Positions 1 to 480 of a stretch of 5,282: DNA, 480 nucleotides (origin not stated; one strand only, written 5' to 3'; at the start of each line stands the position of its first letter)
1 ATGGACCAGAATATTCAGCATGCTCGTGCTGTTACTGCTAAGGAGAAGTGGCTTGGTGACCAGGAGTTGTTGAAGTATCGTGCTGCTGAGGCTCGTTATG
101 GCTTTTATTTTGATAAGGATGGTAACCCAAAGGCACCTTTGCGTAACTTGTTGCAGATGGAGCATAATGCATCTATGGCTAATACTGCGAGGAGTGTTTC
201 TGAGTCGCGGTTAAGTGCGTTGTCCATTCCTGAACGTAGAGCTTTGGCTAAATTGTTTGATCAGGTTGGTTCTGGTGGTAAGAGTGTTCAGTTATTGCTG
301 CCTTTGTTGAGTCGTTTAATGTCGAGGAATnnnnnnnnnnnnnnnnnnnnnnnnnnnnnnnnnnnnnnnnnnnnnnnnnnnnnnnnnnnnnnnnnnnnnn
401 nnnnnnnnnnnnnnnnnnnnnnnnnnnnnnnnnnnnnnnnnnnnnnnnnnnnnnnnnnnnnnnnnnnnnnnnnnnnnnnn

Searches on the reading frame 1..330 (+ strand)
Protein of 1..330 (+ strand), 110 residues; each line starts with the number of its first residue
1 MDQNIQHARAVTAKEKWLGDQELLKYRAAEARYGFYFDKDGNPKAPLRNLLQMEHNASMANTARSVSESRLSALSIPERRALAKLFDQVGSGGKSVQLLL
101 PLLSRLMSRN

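Call 4: search_protein_families(library=pfam, proteins=[window:1-330:+], max_evalue=0.1)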
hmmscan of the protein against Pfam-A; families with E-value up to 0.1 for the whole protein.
window:1-330:+ (110 aa): 1 family
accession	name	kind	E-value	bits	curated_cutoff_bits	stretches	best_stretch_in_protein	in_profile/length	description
PF21169.3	Fan1_SAP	-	0.054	14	27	1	71-103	5-37/64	Fanconi-associated nuclease 1, SAP subdomain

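Call 5: search_protein_families(library=phrogs, proteins=[window:1-330:+], max_evalue=0.1)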
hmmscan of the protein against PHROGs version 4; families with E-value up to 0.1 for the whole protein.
window:1-330:+ (110 aa): 0 families
